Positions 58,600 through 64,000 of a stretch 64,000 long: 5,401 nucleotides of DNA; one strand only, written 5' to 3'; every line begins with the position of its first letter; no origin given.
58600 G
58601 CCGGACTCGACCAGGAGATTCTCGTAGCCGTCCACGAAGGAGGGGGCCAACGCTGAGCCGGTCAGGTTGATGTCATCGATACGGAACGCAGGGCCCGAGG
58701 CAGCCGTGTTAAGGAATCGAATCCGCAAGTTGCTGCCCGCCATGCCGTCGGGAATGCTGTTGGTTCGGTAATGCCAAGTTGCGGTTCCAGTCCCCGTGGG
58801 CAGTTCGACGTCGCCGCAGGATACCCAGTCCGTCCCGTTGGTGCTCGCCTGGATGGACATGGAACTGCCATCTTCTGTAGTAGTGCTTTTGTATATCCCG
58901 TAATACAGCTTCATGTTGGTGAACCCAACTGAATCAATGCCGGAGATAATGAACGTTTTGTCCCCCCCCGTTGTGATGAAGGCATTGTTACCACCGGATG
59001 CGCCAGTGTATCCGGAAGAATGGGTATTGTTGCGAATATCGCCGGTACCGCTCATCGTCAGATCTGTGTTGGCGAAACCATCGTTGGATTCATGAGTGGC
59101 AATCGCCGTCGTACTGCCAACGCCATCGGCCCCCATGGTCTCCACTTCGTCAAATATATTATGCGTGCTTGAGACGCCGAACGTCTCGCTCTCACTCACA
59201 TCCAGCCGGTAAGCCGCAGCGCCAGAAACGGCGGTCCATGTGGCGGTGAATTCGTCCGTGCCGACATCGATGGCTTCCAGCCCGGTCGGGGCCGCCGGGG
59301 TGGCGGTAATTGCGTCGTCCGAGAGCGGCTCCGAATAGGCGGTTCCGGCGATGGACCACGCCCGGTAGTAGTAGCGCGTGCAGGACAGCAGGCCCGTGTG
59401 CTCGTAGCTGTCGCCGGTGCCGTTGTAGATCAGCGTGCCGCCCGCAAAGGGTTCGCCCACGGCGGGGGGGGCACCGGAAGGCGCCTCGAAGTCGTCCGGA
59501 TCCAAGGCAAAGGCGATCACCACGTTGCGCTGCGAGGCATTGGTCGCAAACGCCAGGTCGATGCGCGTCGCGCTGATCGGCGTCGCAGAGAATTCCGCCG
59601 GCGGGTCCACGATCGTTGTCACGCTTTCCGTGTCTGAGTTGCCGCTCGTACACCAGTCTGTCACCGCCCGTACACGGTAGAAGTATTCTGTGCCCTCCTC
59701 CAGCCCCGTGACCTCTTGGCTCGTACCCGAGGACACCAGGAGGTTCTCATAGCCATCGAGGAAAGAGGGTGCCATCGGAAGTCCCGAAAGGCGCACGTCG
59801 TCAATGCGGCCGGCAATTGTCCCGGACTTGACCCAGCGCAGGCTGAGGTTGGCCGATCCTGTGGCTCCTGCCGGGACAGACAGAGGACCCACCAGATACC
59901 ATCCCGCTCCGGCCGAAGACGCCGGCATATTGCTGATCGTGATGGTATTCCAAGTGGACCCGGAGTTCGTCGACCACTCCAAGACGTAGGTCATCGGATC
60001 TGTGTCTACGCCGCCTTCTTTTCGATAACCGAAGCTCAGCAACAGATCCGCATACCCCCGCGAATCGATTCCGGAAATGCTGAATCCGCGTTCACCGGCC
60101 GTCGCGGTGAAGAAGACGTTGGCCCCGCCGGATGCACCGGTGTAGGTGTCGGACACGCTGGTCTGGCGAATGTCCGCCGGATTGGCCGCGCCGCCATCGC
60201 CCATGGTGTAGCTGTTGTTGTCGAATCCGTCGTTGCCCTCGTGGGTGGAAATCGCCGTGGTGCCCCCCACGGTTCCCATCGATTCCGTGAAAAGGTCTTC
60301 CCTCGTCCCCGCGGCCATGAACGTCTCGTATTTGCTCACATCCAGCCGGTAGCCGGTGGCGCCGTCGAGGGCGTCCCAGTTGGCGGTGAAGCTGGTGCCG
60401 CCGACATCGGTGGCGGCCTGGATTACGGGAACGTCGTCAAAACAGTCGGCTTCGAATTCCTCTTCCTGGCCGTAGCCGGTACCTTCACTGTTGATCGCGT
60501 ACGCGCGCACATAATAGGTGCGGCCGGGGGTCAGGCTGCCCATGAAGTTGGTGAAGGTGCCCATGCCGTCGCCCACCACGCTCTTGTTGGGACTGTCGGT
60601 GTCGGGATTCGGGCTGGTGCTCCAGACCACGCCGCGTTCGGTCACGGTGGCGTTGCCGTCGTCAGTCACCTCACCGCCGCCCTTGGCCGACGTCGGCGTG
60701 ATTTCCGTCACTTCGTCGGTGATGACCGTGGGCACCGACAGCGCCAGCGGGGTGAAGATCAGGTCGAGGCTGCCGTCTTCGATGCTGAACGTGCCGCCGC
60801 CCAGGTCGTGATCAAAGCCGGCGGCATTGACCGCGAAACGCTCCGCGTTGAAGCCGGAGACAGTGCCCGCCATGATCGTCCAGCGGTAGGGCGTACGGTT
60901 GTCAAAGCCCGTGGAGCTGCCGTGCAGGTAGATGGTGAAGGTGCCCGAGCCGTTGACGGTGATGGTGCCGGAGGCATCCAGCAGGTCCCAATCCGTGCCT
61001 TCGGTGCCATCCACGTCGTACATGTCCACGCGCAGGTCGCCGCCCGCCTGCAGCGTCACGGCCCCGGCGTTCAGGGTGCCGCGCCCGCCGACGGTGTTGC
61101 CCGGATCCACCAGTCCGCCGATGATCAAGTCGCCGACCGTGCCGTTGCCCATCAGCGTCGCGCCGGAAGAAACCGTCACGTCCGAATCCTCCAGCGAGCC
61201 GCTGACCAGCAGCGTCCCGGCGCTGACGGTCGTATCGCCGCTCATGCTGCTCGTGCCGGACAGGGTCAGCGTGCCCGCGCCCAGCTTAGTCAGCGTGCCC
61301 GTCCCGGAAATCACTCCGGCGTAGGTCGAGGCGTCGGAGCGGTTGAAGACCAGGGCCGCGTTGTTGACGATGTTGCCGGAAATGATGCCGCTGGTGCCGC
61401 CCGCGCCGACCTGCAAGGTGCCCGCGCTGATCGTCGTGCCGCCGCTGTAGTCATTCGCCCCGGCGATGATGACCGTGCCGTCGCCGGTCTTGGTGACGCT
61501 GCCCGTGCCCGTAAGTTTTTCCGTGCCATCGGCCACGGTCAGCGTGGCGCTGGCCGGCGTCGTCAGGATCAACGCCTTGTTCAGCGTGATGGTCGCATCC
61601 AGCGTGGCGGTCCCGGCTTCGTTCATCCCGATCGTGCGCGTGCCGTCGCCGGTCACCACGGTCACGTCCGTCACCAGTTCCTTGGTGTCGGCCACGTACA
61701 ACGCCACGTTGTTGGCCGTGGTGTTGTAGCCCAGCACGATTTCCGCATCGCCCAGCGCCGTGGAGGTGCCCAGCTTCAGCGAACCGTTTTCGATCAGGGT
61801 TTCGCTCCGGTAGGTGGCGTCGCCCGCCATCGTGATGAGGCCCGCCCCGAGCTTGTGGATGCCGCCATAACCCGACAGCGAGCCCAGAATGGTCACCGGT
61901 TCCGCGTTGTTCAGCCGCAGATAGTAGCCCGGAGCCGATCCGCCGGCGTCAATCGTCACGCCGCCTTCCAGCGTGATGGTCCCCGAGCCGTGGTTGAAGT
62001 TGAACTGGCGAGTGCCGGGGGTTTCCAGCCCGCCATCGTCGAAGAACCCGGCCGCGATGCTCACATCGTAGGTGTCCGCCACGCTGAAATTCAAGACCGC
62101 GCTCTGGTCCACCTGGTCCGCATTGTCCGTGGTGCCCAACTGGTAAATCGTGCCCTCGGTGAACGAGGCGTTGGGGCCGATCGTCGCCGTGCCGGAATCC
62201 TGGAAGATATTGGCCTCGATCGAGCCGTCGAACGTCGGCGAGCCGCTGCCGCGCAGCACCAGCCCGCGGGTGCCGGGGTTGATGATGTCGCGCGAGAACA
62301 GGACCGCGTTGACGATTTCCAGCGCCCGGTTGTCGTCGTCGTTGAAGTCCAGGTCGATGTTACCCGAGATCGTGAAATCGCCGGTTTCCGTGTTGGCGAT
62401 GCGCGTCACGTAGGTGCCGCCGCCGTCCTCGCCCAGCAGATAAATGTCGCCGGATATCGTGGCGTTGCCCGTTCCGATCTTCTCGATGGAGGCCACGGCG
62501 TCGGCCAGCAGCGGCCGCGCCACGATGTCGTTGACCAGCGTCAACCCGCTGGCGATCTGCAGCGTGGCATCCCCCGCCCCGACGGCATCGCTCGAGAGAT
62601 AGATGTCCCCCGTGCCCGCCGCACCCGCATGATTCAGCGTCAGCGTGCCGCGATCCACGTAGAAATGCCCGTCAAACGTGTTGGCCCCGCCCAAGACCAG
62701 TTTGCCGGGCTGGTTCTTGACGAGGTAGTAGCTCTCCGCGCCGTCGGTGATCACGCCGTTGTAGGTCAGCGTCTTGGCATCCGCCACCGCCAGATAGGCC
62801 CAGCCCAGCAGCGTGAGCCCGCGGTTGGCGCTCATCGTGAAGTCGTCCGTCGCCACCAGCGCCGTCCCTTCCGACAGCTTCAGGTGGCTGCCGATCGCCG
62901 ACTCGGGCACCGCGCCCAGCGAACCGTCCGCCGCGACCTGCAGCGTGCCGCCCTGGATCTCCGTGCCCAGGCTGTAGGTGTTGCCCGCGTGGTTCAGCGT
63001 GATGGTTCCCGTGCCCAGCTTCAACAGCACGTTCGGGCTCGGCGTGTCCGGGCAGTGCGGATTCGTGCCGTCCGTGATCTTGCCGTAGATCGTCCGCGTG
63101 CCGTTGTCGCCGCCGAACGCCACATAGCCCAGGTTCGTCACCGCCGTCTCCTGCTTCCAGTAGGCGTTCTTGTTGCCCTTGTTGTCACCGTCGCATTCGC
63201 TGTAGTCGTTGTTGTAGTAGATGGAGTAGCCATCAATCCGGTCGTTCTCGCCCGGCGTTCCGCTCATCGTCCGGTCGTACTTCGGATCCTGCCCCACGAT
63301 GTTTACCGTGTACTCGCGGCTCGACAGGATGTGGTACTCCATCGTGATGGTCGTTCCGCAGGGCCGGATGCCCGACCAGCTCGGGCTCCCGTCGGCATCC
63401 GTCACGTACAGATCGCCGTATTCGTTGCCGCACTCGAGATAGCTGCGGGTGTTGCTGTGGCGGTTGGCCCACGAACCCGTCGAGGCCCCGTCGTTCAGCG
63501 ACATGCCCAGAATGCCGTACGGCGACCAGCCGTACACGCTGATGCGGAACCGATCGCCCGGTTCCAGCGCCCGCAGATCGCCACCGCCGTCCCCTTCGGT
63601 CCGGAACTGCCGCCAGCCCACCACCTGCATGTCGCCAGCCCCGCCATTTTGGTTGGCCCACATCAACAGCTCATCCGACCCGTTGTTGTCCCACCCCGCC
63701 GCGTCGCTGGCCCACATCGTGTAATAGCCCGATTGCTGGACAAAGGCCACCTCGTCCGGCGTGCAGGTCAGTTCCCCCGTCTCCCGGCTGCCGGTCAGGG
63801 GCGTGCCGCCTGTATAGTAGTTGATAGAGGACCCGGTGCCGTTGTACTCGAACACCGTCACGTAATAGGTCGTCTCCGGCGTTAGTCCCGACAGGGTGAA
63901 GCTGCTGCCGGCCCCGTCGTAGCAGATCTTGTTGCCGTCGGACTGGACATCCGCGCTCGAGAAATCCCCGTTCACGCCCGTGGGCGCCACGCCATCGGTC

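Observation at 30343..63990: Giant adhesin-like ORF of more than 33.6 kb (more than 11,215 aa), 5'-truncated by the window edge, with mosaic PATR / Fn3 / lamin-tail architecture and no recognisable C-terminal sorting signal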

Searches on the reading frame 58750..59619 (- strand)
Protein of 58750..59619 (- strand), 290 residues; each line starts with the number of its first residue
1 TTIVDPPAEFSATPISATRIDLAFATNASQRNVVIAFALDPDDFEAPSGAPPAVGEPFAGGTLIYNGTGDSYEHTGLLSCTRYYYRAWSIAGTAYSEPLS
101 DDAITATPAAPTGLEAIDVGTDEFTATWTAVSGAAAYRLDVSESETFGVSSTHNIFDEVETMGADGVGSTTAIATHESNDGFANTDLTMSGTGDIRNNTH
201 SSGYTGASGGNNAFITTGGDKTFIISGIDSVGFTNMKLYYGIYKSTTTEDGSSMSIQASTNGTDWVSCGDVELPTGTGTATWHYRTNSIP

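Call 87: search_protein_families(library=pfam, proteins=[window:58750-59619:-], max_evalue=1)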
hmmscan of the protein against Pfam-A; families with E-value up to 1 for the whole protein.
window:58750-59619:- (290 aa): 1 family
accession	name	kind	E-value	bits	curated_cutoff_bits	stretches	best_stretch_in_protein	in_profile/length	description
PF00041.27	fn3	-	0.0022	18.6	25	1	110-153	2-47/84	Fibronectin type III domain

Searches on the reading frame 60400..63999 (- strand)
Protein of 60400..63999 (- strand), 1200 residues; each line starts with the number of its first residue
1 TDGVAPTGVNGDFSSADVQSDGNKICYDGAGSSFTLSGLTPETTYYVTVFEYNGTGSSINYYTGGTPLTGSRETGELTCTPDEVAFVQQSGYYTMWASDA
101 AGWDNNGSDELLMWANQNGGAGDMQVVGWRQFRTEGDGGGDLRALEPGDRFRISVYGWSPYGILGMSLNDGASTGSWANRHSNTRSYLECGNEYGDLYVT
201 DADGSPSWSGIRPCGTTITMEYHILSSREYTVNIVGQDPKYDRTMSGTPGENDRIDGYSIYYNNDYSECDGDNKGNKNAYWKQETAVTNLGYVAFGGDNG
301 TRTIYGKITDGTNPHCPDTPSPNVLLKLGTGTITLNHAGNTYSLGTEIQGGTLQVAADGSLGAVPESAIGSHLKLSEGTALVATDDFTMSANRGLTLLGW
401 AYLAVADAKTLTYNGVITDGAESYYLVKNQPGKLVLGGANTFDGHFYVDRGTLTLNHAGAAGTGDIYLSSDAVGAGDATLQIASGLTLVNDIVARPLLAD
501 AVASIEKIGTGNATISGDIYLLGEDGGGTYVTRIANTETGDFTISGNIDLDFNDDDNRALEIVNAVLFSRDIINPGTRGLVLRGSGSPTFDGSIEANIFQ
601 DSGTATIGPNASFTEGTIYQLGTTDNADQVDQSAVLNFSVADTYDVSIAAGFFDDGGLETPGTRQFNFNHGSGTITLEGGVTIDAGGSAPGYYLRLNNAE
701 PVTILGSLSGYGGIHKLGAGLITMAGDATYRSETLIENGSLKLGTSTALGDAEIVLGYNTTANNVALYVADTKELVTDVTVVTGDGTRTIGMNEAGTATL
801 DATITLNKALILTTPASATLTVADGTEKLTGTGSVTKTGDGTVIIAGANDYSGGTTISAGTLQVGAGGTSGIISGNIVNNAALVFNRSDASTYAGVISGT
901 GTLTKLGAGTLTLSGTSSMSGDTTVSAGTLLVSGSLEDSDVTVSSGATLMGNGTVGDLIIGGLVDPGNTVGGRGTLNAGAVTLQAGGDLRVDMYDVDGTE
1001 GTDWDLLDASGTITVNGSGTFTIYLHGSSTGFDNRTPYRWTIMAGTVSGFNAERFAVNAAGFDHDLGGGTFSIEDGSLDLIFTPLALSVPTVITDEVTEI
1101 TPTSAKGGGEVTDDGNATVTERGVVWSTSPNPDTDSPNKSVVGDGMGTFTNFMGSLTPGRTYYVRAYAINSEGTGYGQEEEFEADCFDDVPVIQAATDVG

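Call 14: find_homologous_proteins(query=window:60400-63999:-, max_evalue=0.00001)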
Query window:60400-63999:- (1200 aa): 654 proteins with E <= 0.00001 among 8000 candidates; the best 120 are listed.
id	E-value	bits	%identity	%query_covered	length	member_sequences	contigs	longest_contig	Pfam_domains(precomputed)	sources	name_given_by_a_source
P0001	1.4e-248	846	47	62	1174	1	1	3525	PF12951.14,PF00041.28,PF16656.12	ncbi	ncbi:MAG: autotransporter-associated beta strand repeat-containing protein, partial [Kiritimatiellia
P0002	1.4e-196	674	40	20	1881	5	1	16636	PF12951.14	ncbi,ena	-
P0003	6.1e-190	652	60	41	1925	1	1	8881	PF16655.13,PF00932.26,PF00041.28,PF16656.12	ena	-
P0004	2.1e-182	627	59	36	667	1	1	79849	PF12951.14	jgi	jgi:autotransporter-associated beta strand protein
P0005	6.1e-182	625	28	55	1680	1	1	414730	PF12951.14,PF03797.26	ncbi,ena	-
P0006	8.6e-160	552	37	29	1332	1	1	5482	PF12951.14,PF07589.17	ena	-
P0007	4.5e-158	546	38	25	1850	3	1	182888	PF12951.14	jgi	jgi:autotransporter-associated beta strand protein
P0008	2.9e-143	497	43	39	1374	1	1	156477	PF12951.14,PF18887.6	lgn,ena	-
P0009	2.9e-133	464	29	37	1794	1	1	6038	PF12951.14,PF07589.17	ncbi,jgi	jgi:fibronectin-binding autotransporter adhesin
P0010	3.0e-132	461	39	20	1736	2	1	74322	PF12951.14,PF07589.17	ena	-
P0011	4.0e-128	447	27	50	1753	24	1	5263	PF12951.14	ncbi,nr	ncbi:autotransporter-associated beta strand repeat-containing protein, partial [Pseudomonadota bacte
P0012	1.4e-117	412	61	9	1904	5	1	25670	PF12951.14,PF03797.26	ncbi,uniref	ncbi:autotransporter domain-containing protein [Azorhizobium caulinodans]|uniref:autotransporter dom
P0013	1.7e-117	412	34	21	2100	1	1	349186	PF12951.14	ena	-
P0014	2.4e-117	411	34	27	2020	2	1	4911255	PF12951.14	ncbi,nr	ncbi:autotransporter-associated beta strand repeat-containing protein [Sediminicoccus sp. KRV36]|nr:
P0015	1.5e-116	409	30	50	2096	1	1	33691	PF12951.14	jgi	jgi:autotransporter-associated beta strand protein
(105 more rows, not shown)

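Call 46: search_protein_families(library=ncbifam, proteins=[window:60400-63999:-], max_evalue=0.1)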
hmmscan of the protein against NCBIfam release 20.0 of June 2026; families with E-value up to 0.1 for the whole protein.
window:60400-63999:- (1200 aa): 5 families
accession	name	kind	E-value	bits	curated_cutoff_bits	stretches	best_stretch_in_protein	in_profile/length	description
TIGR02601.1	autotrns_rpt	repeat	3.9e-29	100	19.85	5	834-865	1-32/32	beta strand repeat protein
NF011847.1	PRK15319.1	equivalog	1.3e-12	45.8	2249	3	750-1024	680-946/2050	fibronectin-binding autotransporter adhesin ShdA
NF051851.1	AtpSerPepEprS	equivalog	2.7e-11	42.3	1700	1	900-1025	449-566/988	autotransporter serine peptidase EprS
NF049889.1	AlphArabdaseBT0360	equivalog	1.9e-05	23.4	600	1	1090-1180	35-125/639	arabinan endo-1,5-alpha-L-arabinosidase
NF033865.1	fusolisin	equivalog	0.00011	20.4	999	2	889-952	444-506/1006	fusolisin family autotransporter serine protease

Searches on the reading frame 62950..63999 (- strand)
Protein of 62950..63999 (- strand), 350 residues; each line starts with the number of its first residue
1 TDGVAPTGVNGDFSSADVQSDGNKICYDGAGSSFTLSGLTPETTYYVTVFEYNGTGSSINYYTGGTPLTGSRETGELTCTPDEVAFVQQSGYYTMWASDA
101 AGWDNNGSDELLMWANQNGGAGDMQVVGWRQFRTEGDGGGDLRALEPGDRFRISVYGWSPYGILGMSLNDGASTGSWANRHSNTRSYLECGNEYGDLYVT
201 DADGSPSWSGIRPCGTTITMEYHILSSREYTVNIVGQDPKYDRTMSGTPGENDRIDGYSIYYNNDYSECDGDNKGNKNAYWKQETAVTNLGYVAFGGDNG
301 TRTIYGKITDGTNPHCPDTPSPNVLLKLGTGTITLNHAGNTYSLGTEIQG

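Call 19: find_related_loci(query=window:62950-63999:-, collection=metagenome_contigs, flank=10000)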
Query window:62950-63999:- (350 aa) in metagenome_contigs; peptide patterns used: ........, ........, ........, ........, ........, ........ (x = any residue, [..] = any of these).
93 stretches matched a pattern; 3 encode a relative of the query (tblastn E <= 1e-3); 3 distinct loci.
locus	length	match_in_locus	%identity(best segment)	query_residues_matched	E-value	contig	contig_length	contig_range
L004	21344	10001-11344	65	1-350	8e-155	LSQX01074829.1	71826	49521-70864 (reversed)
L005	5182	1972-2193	59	1-74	4e-22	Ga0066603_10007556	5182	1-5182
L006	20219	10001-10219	60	2-74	1e-21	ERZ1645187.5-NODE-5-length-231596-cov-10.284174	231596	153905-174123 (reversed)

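Call 43: search_protein_families(library=pfam, proteins=[L004:4166-6265:+, L004:6266-8365:+, L004:8366-10465:+, L004:2880-3323:+, L004:1017-1403:+, L004:128-709:+, L004:894-1493:-, L004:2081-2434:+], max_evalue=0.01)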
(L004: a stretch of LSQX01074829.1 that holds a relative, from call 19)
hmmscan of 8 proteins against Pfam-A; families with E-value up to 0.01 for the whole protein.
L004:4166-6265:+ (700 aa): 4 families
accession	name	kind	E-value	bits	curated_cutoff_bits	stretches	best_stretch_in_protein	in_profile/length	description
PF16656.11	Pur_ac_phosph_N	-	7.8e-06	26.8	30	1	519-607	5-82/93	Purple acid Phosphatase, N-terminal domain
PF00041.27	fn3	-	0.00025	21.7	25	1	516-613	2-77/84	Fibronectin type III domain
PF21471.3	Reelin_subrepeat-B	-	0.00051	20.3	27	1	61-152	18-114/127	Reelin subrepeat B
PF03404.22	Mo-co_dimer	-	0.0057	17.1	22.7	0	62-126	5-72/138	Mo-co oxidoreductase dimerisation domain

L004:6266-8365:+ (700 aa): 5 families
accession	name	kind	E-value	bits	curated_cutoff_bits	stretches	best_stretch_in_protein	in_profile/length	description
PF00041.27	fn3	-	1.1e-10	42.1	25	1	427-519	4-71/84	Fibronectin type III domain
PF16656.11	Pur_ac_phosph_N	-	9.3e-10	39.4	30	2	434-519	9-83/93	Purple acid Phosphatase, N-terminal domain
PF16655.11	PhoD_N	-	1.2e-05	26.2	30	0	136-155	62-81/90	PhoD-like phosphatase, N-terminal domain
PF10179.15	NDNF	-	0.00091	19.7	27.3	0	491-524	83-116/127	Neuron-derived neurotrophic factor, first Fn(III) domain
PF16383.10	DUF4992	-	0.0098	16.1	29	0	525-584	28-88/183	Domain of unknown function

L004:8366-10465:+ (700 aa): 7 families
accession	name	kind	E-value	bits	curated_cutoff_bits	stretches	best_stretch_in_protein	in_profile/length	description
PF00041.27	fn3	-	1.4e-20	73.7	25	2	281-373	2-82/84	Fibronectin type III domain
PF16656.11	Pur_ac_phosph_N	-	1.7e-19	70.6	30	3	485-574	6-82/93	Purple acid Phosphatase, N-terminal domain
PF16655.11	PhoD_N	-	2.4e-06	28.4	30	0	49-70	61-82/90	PhoD-like phosphatase, N-terminal domain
PF25059.1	FN3_DSCAM-DSCAML_C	-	4.9e-06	27.2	39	0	316-368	26-73/89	DSCAM/DSCAML C-terminal Fn3-like domain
PF24489.1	Ig_J_second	-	5.9e-05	23.5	27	1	53-90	64-101/105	Tip attachment protein J second Ig-like domain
PF10179.15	NDNF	-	0.00086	19.8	27.3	0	669-698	78-107/127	Neuron-derived neurotrophic factor, first Fn(III) domain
PF25788.1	Ig_Rha78A_N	-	0.001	19.8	27.4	0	48-83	65-101/105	Rha78A-like, N-terminal immunoglobulin domain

L004:2880-3323:+ (147 aa): 3 families
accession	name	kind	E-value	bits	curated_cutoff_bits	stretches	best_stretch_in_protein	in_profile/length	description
PF01909.29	NTP_transf_2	-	1e-10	42.3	21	1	58-114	9-71/93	Nucleotidyltransferase domain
PF18765.7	Polbeta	-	2.3e-09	37.7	26.9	1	56-99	7-50/93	Polymerase beta, Nucleotidyltransferase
PF22600.2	MTPAP-like_central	-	0.0028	18.2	27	1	49-95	29-74/139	Poly(A) RNA polymerase, mitochondrial-like, central palm domain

L004:1017-1403:+ (128 aa): 3 families
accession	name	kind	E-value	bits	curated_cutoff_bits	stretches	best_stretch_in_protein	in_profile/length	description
PF18765.7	Polbeta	-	2.5e-09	37.6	26.9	1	37-126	7-90/93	Polymerase beta, Nucleotidyltransferase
PF01909.29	NTP_transf_2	-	4.2e-09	37.1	21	1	32-98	3-75/93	Nucleotidyltransferase domain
PF22600.2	MTPAP-like_central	-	3.4e-05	24.4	27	1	24-74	23-69/139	Poly(A) RNA polymerase, mitochondrial-like, central palm domain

L004:128-709:+ (193 aa): 2 families
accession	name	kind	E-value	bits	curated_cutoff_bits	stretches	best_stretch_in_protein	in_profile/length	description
PF05168.19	HEPN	-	2.3e-23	83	22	1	69-183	3-114/117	HEPN domain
PF22733.1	NNH1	-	0.0059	17.2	27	1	102-180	8-89/177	NACHT N-terminal Helical domain 1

L004:894-1493:- (199 aa): 0 families

L004:2081-2434:+ (117 aa): 2 families
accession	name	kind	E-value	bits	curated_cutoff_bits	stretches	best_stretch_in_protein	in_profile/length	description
PF01909.29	NTP_transf_2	-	1.7e-09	38.4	21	1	29-71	9-52/93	Nucleotidyltransferase domain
PF18765.7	Polbeta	-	4.6e-08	33.6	26.9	1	35-80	12-58/93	Polymerase beta, Nucleotidyltransferase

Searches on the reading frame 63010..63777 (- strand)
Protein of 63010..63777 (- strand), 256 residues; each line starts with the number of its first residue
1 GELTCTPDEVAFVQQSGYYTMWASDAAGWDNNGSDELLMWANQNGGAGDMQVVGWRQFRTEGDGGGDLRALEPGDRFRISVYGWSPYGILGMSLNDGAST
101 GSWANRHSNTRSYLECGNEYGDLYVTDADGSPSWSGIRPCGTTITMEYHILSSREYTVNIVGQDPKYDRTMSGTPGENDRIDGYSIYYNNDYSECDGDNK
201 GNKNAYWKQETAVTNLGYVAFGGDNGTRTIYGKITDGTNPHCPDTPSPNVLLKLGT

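Call 87: search_protein_families(library=pfam, proteins=[window:63010-63777:-], max_evalue=1)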
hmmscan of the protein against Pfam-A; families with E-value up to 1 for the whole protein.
window:63010-63777:- (256 aa): 1 family
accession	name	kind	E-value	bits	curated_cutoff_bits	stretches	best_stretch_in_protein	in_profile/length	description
PF07538.16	ChW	-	0.12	12.6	22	1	163-186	8-31/35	Clostridial hydrophobic W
